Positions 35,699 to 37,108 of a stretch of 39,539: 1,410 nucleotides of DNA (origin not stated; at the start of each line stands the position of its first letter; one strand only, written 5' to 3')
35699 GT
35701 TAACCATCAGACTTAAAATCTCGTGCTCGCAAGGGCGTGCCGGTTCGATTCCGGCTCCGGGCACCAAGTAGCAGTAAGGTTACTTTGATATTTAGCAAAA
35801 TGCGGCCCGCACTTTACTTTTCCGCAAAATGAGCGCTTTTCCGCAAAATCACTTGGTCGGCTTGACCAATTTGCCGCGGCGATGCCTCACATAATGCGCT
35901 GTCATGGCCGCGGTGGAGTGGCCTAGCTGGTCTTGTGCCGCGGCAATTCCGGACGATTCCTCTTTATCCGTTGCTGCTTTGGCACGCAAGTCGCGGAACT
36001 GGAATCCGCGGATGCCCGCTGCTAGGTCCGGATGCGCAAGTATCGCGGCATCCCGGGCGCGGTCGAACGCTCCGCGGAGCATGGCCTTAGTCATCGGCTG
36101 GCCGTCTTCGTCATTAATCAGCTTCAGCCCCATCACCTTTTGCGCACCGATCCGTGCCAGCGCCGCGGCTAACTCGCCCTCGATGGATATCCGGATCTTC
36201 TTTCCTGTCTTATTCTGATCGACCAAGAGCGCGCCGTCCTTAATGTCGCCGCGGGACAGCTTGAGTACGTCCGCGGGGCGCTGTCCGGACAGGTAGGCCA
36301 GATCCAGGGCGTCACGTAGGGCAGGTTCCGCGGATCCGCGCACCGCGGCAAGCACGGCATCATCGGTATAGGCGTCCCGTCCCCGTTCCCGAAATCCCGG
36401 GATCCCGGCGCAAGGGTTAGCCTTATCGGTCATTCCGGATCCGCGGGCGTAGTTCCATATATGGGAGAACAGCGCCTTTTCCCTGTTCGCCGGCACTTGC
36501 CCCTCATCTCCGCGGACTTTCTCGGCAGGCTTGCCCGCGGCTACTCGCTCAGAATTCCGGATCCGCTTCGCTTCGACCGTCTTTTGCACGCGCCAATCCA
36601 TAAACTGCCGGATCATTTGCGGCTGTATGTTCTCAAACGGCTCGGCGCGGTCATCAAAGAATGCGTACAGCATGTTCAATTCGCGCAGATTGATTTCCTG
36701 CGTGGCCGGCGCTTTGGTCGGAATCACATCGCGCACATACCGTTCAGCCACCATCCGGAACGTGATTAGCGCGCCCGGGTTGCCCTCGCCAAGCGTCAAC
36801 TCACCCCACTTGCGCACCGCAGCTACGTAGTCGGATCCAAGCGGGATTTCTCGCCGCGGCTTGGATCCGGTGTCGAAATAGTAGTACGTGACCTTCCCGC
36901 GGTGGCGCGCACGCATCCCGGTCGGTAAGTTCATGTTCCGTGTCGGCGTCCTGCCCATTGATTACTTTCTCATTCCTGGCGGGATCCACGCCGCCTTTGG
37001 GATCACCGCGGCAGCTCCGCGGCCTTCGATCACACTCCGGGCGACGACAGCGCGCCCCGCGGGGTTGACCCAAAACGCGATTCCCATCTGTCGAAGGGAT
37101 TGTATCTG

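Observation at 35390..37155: CCGCGG is absent from about 37.6 kb of the genome but occurs 23 times in the 1.8-kb attP/int/xis module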

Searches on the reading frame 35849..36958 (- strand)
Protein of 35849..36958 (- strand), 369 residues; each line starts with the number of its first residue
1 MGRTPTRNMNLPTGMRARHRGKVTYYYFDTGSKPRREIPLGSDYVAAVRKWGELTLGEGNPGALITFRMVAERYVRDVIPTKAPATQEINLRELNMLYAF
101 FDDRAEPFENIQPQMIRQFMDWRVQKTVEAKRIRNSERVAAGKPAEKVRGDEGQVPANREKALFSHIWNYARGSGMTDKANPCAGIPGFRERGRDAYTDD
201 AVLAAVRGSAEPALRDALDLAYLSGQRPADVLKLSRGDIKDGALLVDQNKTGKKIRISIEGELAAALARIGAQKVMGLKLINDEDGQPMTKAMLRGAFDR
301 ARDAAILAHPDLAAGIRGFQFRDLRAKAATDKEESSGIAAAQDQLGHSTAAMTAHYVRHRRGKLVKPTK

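Call 9: find_encoding_contigs(protein=window:35849-36958:-, flank=10000, max_places=10)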
Protein window:35849-36958:- (369 aa): 1 contig read that carries it; 1 place shown.
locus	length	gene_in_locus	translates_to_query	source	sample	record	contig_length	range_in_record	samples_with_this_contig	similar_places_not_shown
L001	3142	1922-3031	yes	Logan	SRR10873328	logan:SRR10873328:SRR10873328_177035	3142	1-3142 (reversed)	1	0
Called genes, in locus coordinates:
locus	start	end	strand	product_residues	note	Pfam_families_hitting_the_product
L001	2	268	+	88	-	?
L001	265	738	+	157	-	-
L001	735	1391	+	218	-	PF14354:Lar_restr_allev (weak)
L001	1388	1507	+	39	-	-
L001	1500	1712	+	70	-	-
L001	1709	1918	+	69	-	PF13986:DUF4224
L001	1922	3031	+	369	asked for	PF00589:Phage_integrase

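Call 11: find_homologous_proteins(query=window:35849-36958:-)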
Query window:35849-36958:- (369 aa): 2128 proteins with E <= 0.001 among 8000 candidates; the best 120 are listed.
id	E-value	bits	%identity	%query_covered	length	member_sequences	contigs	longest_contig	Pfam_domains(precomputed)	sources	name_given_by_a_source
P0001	3.4e-216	735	89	100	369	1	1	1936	PF00589.28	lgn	-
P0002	5.2e-216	734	88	100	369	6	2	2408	PF00589.28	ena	-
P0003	5.6e-216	734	89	100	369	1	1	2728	PF00589.28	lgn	-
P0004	2.4e-214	729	89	100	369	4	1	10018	PF00589.28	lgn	-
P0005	3.9e-213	725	88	100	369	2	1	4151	PF00589.28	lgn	-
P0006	1.0e-193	661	81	100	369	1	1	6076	PF00589.28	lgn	-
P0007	3.3e-166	571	70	100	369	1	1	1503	PF00589.28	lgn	-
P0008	7.4e-164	563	70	100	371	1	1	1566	PF00589.28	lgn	-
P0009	4.0e-162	557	70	100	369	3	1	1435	PF00589.28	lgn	-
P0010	4.8e-162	557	70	100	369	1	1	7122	PF00589.28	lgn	-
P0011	3.2e-161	554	70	100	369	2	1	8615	PF00589.28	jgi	jgi:integrase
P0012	1.6e-158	545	68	100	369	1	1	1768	PF00589.28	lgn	-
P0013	1.6e-158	545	68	100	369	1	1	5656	PF00589.28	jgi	-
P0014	3.4e-158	544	68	100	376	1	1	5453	PF00589.28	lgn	-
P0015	3.8e-157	541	68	100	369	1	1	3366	PF00589.28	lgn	-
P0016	8.7e-155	533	66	100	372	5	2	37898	PF00589.28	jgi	jgi:integrase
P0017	9.7e-155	533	67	100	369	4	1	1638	PF00589.28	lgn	-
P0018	2.5e-154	532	67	100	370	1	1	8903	PF00589.28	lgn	-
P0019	8.5e-154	530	66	100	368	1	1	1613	PF00589.28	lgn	-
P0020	1.6e-153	529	67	100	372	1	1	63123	PF00589.28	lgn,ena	-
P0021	2.0e-153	529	67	100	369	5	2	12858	PF00589.28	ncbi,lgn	-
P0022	3.6e-153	528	67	100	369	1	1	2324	PF00589.28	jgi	jgi:integrase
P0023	8.9e-153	527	67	100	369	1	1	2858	PF00589.28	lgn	-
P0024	1.0e-152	526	66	100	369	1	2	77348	PF00589.28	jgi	jgi:integrase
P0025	2.0e-152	525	66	100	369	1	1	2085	PF00589.28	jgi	-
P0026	2.0e-152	525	67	100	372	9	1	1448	PF00589.28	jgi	jgi:integrase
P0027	2.5e-152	525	65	100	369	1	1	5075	PF00589.28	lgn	-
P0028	1.0e-151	523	66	100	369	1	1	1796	PF00589.28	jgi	jgi:integrase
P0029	1.2e-151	523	66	100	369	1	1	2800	PF00589.28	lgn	-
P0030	2.3e-151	522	65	100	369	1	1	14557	PF00589.28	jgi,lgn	jgi:integrase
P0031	7.0e-151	520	66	100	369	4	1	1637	PF00589.28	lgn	-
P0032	1.5e-150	519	66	100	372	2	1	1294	PF00589.28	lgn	-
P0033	2.8e-150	518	64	100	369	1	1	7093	PF00589.28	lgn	-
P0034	1.2e-149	516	66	100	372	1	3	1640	PF00589.28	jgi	jgi:integrase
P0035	1.5e-149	516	65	100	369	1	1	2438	PF00589.28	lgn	-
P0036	2.6e-149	515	66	100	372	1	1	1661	PF00589.28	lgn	-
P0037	4.1e-149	514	64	100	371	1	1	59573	PF00589.28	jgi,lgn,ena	-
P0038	5.4e-149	514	65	100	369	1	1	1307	PF00589.28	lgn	-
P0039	2.2e-148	512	64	100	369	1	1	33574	PF00589.28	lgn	-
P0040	1.0e-147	510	65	100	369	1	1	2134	PF00589.28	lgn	-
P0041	1.5e-147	509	65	100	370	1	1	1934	PF00589.28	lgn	-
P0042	1.5e-147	509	65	100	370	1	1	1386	PF00589.28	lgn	-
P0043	3.2e-147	508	64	100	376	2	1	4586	PF00589.28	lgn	-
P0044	1.2e-146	506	64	100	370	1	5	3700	PF00589.28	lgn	-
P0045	3.3e-146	505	64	100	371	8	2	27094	PF00589.28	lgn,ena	-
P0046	6.2e-146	504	64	100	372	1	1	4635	PF00589.28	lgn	-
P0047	6.8e-146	504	64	100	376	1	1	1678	PF00589.28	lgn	-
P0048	1.1e-145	503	63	100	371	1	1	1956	PF00589.28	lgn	-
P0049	1.2e-145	503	66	100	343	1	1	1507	PF00589.28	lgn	-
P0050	1.9e-145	502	64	100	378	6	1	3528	PF00589.28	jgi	jgi:integrase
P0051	1.9e-145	502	65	100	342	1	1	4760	PF00589.28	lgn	-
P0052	3.1e-145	502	65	100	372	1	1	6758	PF00589.28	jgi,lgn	jgi:integrase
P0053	4.1e-145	501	64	100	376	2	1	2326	PF00589.28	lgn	-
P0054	7.0e-145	501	63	100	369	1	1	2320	PF00589.28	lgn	-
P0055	7.4e-145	500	64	100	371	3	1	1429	PF00589.28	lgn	-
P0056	1.1e-144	500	64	100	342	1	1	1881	PF00589.28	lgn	-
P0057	1.2e-144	500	65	100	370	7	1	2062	PF00589.28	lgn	-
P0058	1.9e-144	499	64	100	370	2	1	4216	PF00589.28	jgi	jgi:integrase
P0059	1.9e-144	499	63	100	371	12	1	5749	PF00589.28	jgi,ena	-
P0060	2.3e-144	499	64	100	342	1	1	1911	PF00589.28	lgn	-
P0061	2.8e-144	499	63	100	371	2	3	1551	PF00589.28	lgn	-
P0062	3.0e-144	498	64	100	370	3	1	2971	PF00589.28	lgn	-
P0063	3.1e-144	498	63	100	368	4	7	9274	PF00589.28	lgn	-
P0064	3.5e-144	498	65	100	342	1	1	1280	PF00589.28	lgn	-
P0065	5.4e-144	498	63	100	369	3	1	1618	PF00589.28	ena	-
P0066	8.0e-144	497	64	100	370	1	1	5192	PF00589.28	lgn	-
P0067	9.1e-144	497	63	100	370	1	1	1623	PF00589.28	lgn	-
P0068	9.6e-144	497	63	100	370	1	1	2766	PF00589.28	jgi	jgi:integrase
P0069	1.3e-143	496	62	100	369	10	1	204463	PF00589.28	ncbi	ncbi:tyrosine-type recombinase/integrase [Janthinobacterium sp. MDT1-19]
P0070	1.8e-143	496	63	100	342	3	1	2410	PF00589.28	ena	-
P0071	3.0e-143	495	62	100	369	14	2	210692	PF00589.28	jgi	jgi:integrase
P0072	7.5e-143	494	63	100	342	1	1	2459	PF00589.28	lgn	-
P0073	8.2e-143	494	63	100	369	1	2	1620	PF00589.28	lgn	-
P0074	8.2e-143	494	62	100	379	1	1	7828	PF00589.28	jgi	jgi:integrase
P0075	9.3e-143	494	62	100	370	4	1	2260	PF00589.28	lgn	-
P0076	1.1e-142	493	63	100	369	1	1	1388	PF00589.28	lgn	-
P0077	1.3e-142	493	64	100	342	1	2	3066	PF00589.28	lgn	-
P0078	1.4e-142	493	68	90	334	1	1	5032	PF00589.28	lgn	-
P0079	1.6e-142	493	62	100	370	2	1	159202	PF00589.28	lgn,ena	-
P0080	1.7e-142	493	62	100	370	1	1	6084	PF00589.28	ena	-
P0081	2.2e-142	492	62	100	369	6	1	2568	PF00589.28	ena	-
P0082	2.5e-142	492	64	100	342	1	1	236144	PF00589.28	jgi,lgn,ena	-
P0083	2.9e-142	492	61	100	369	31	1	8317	PF00589.28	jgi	-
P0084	3.1e-142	492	63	100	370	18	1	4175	PF00589.28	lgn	-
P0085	3.4e-142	492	62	100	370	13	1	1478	PF00589.28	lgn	-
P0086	3.8e-142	492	62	100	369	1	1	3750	PF00589.28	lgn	-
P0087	1.1e-141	490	62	100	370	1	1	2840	PF00589.28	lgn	-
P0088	1.2e-141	490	64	100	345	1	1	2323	PF00589.28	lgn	-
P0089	1.3e-141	490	63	100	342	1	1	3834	PF00589.28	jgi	jgi:integrase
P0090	1.9e-141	489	63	100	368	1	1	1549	PF00589.28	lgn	-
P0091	3.1e-141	489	62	100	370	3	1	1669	PF00589.28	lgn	-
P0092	4.1e-141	488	61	100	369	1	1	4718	PF00589.28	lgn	-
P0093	6.1e-141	488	63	100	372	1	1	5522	PF00589.28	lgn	-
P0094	9.8e-141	487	64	100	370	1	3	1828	PF00589.28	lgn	-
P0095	1.8e-140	486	65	96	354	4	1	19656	PF00589.28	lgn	-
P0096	3.2e-140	485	60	100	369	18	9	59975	PF00589.28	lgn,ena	-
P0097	3.3e-140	485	63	100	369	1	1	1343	PF00589.28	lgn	-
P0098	3.5e-140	485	62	100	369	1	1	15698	PF00589.28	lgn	-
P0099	5.5e-140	484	62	100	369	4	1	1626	PF00589.28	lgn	-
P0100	8.9e-140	484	64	100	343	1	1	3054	PF00589.28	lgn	-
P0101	1.0e-139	484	62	100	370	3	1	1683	PF00589.28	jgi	jgi:integrase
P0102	1.2e-139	483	63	100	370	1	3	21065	PF00589.28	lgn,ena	-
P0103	2.1e-139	483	62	100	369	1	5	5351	PF00589.28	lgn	-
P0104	2.2e-139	483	64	100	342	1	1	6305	PF00589.28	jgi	jgi:integrase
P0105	2.7e-139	482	64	96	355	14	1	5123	PF00589.28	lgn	-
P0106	3.8e-139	482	63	100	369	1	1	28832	PF00589.28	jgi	jgi:integrase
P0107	4.7e-139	481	61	100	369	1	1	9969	PF00589.28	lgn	-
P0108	6.8e-139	481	64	100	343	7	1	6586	PF00589.28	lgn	-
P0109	8.7e-139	481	62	100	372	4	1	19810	PF00589.28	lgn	-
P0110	1.1e-138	480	61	100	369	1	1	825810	PF00589.28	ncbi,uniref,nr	ncbi:tyrosine-type recombinase/integrase [Duganella sp. BJB476]|uniref:tyrosine-type recombinase/int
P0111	1.3e-138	480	63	100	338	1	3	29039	PF00589.28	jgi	jgi:integrase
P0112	1.5e-138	480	61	100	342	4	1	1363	PF00589.28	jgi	-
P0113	1.7e-138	480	61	100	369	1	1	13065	PF00589.28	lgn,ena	-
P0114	1.9e-138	479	63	100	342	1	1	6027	PF00589.28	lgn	-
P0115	8.0e-138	477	61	100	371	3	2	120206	PF00589.28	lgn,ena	-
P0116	1.4e-137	477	61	100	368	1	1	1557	PF00589.28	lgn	-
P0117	2.7e-137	476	61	100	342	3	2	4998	PF00589.28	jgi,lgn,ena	-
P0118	2.8e-137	476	61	100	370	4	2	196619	PF00589.28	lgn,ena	-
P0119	2.8e-137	476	63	100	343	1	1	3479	PF00589.28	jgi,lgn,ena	-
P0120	4.7e-137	475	60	100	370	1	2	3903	PF00589.28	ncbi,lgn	-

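Call 12: find_encoding_contigs(protein=P0004, flank=10000, max_places=3)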
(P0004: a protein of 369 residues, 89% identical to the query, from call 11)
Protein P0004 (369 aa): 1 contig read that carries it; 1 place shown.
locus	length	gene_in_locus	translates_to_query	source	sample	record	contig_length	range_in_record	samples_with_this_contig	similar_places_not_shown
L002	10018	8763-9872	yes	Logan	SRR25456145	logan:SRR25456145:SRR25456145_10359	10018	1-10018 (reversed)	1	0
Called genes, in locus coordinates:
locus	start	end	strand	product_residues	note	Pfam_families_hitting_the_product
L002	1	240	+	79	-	?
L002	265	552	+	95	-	-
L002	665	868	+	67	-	-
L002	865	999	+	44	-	-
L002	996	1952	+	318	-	PF03837:RecT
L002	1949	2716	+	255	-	PF09588:YqaJ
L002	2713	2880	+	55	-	-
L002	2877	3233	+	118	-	-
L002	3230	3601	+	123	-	-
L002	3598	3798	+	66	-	-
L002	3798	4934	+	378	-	-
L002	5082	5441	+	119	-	-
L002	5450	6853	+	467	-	-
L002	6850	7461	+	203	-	-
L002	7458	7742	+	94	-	-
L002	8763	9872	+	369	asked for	PF00589:Phage_integrase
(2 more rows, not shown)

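Call 13: find_encoding_contigs(protein=P0005, flank=10000, max_places=3)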
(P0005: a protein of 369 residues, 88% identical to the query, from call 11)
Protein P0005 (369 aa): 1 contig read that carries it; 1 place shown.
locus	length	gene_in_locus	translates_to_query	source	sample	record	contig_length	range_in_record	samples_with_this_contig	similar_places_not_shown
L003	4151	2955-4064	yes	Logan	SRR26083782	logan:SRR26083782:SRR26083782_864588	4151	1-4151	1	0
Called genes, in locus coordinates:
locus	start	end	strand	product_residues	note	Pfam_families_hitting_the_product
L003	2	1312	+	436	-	?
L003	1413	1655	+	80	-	-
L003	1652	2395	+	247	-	-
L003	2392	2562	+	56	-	-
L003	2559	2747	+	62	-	-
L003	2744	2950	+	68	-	PF13986:DUF4224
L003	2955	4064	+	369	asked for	PF00589:Phage_integrase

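Call 14: find_encoding_contigs(protein=P0006, flank=10000, max_places=3)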
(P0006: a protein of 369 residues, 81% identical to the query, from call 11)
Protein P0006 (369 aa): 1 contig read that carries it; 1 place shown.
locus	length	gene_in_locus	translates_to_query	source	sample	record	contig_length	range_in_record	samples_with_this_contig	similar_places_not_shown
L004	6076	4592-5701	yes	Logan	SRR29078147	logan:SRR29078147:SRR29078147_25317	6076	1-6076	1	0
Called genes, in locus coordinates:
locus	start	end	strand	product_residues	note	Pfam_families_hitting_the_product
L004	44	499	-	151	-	PF01541:GIY-YIG (weak)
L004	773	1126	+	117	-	-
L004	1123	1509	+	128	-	-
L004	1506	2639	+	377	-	-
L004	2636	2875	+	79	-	-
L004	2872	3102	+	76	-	-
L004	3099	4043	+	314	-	PF26207:Phage_phiTE_015 (weak)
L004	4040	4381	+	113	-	-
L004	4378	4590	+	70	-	PF13986:DUF4224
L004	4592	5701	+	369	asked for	PF00589:Phage_integrase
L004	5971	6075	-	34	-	?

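Call 15: find_encoding_contigs(protein=P0003, flank=10000, max_places=3)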
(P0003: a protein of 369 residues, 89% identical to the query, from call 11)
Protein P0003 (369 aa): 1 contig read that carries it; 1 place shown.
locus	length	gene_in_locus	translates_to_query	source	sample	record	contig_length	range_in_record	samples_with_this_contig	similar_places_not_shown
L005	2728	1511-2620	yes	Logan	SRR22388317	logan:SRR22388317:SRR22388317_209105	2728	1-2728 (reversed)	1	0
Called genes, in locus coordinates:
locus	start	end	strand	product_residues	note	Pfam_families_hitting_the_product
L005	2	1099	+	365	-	?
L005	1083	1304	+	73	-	-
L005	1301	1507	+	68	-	PF13986:DUF4224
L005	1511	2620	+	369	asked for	PF00589:Phage_integrase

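Call 19: find_related_loci(query=window:35849-36958:-, collection=genome_contigs, flank=10000)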
Query window:35849-36958:- (369 aa) in genome_contigs; peptide patterns used: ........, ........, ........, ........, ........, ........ (x = any residue, [..] = any of these).
86 stretches matched a pattern; 39 encode a relative of the query (tblastn E <= 1e-3); 39 distinct loci.
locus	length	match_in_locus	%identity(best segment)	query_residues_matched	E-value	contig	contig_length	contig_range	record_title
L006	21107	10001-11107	61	1-369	2e-141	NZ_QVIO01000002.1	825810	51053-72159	Duganella sp. BJB476 NODE_2_length_825810_cov_20.350833, whole genome shotgun sequence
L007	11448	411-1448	57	1-369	4e-138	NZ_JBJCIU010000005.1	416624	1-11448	Massilia sp. TN1-12 TN-12_5, whole genome shotgun sequence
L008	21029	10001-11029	48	1-369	5e-99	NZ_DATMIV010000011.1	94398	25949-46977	MAG: Pseudomonas sp. isolate SMAG_U13551 k141_308056, whole genome shotgun sequence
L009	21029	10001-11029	47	1-369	3e-97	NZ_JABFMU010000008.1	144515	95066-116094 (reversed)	Pseudomonas sp. C2B4 NODE_8_length_144515_cov_28.437831, whole genome shotgun sequence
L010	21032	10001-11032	47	1-369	6e-97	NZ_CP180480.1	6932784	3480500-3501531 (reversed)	Pseudomonas arabinosi strain LT1P18 chromosome, complete genome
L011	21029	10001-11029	47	1-369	1e-96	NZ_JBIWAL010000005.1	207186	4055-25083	Pseudomonas sp. NPDC098747 NPDC098747_367_G8.ctg-0005, whole genome shotgun sequence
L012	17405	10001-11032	47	1-369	7e-96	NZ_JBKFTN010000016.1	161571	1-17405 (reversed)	Pseudomonas sp. 18173 Scaffold16, whole genome shotgun sequence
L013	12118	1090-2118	47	1-369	5e-96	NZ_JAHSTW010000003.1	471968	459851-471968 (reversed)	Pseudomonas siliginis strain SWRI31 3, whole genome shotgun sequence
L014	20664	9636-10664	47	1-369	5e-96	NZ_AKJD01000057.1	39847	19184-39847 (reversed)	Pseudomonas sp. GM80 PMI37_contig75.75, whole genome shotgun sequence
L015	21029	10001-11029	47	1-369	1e-95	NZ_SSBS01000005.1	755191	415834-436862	Pseudomonas atacamensis strain M7D1 M7D1_Contig_5_consensus_sequence, whole genome shotgun sequence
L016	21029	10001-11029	46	1-369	1e-95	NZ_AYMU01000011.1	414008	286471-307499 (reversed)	Pseudomonas sp. PH1b Contig11, whole genome shotgun sequence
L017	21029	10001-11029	47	1-369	1e-95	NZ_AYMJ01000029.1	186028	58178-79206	Pseudomonas sp. H1h Contig29, whole genome shotgun sequence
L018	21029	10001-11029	46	1-369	3e-93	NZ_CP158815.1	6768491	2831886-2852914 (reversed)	Pseudomonas putida strain PSE9 chromosome, complete genome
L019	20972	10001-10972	48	20-369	5e-92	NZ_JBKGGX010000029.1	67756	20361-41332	Pseudomonas sp. SMN5 contig_29, whole genome shotgun sequence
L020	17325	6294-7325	44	1-369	2e-89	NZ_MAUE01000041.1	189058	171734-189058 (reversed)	Pseudomonas aylmerensis strain S1E40 553_5, whole genome shotgun sequence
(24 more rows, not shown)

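Call 21: find_related_loci(query=window:35849-36958:-, collection=metagenome_contigs, flank=10000)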
Query window:35849-36958:- (369 aa) in metagenome_contigs; peptide patterns used: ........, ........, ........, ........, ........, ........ (x = any residue, [..] = any of these).
132 stretches matched a pattern; 64 encode a relative of the query (tblastn E <= 1e-3); 64 distinct loci.
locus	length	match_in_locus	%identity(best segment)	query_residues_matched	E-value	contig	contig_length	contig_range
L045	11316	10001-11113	64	1-369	1e-153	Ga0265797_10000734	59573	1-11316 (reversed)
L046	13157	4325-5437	63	1-369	7e-146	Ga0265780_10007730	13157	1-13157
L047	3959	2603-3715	63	1-369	3e-147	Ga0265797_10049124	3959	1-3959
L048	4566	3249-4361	63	1-369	2e-144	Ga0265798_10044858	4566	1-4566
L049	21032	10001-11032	48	1-369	8e-100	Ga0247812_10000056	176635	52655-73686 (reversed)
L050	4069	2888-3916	48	1-369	2e-99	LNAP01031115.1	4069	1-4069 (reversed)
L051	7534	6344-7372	47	1-369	4e-98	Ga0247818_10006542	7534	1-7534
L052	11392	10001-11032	47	1-369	1e-97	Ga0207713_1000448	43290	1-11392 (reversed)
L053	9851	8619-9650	47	1-369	3e-97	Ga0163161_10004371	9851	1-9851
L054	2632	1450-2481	46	1-369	9e-100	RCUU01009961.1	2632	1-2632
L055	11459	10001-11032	47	1-369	2e-96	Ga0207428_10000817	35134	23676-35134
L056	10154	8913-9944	47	1-369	6e-96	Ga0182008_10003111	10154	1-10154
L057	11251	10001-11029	47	1-369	4e-96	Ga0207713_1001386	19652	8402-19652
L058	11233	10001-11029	47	1-369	7e-96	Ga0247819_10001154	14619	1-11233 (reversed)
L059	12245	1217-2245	47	1-369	7e-96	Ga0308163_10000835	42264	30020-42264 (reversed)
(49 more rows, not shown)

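Call 22: find_related_loci(query=window:35849-36958:-, collection=viral_contigs, flank=10000)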
Query window:35849-36958:- (369 aa) in viral_contigs; peptide patterns used: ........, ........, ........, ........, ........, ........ (x = any residue, [..] = any of these).
77 stretches matched a pattern; 70 encode a relative of the query (tblastn E <= 1e-3); 70 distinct loci.
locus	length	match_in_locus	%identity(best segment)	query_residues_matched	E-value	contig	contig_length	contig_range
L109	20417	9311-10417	91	1-369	0e+0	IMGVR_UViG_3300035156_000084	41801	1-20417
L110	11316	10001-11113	64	1-369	2e-153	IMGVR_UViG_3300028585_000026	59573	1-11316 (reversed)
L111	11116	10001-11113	64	1-369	2e-147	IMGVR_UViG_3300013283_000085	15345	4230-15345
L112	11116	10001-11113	63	1-369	4e-144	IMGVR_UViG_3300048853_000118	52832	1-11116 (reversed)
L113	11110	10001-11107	61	1-369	2e-141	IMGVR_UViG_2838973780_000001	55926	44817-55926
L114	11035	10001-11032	48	1-369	1e-99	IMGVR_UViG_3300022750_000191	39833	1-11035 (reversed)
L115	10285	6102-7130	48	1-369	3e-99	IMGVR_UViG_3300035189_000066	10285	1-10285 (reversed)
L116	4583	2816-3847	47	1-369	1e-98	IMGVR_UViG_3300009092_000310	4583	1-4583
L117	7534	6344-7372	47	1-369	5e-98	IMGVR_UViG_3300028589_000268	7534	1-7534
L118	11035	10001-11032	47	1-369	2e-97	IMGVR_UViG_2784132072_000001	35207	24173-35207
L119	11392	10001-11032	47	1-369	2e-97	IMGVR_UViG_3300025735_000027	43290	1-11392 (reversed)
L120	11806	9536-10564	47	1-369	6e-97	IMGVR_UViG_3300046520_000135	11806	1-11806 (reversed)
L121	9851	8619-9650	47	1-369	4e-97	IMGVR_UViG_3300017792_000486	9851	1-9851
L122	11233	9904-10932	47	1-369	1e-96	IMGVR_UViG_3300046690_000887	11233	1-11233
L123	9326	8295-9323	47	1-369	9e-97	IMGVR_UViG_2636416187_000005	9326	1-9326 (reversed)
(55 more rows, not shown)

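Call 34: search_protein_families(library=pfam, proteins=[window:35849-36958:-], max_evalue=0.01)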
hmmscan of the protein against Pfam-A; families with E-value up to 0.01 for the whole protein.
window:35849-36958:- (369 aa): 1 family
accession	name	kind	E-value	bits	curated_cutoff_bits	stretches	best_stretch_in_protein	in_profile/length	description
PF00589.27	Phage_integrase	-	2e-12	47.7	27.1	1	210-360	20-169/172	Phage integrase family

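Call 46: find_encoding_contigs(protein=P0010, flank=10000, max_places=2)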
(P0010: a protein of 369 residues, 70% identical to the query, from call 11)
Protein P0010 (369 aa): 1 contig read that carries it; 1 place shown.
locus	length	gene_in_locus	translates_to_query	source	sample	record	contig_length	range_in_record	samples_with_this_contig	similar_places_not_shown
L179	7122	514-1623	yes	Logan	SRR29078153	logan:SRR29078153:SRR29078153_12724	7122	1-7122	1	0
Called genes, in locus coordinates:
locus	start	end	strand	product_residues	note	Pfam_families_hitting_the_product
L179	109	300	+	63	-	-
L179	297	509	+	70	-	PF13986:DUF4224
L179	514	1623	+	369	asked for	PF00589:Phage_integrase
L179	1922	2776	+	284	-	-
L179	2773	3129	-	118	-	-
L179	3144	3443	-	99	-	-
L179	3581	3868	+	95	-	PF09907:HigB_toxin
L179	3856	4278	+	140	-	-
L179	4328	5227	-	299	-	PF01068:DNA_ligase_A_M, PF04679:DNA_ligase_A_C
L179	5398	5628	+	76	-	-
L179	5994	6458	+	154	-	PF13957:YafO_toxin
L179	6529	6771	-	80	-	-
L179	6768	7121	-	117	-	?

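Call 47: find_encoding_contigs(protein=P0011, flank=10000, max_places=2)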
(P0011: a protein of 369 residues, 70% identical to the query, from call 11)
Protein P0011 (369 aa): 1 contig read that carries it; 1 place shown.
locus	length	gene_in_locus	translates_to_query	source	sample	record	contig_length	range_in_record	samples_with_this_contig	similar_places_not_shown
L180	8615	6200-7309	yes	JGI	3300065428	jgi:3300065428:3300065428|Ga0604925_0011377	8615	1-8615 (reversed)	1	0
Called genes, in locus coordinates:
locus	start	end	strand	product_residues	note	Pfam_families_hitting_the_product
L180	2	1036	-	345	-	?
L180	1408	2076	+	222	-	PF07087:DUF1353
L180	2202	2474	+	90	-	-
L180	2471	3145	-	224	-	PF02566:OsmC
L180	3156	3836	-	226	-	PF00392:GntR, PF07729:FCD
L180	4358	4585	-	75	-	-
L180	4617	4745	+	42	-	-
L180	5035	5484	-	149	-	PF00589:Phage_integrase (weak)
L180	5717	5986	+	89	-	-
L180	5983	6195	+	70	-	PF13986:DUF4224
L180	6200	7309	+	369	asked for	PF00589:Phage_integrase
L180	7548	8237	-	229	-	-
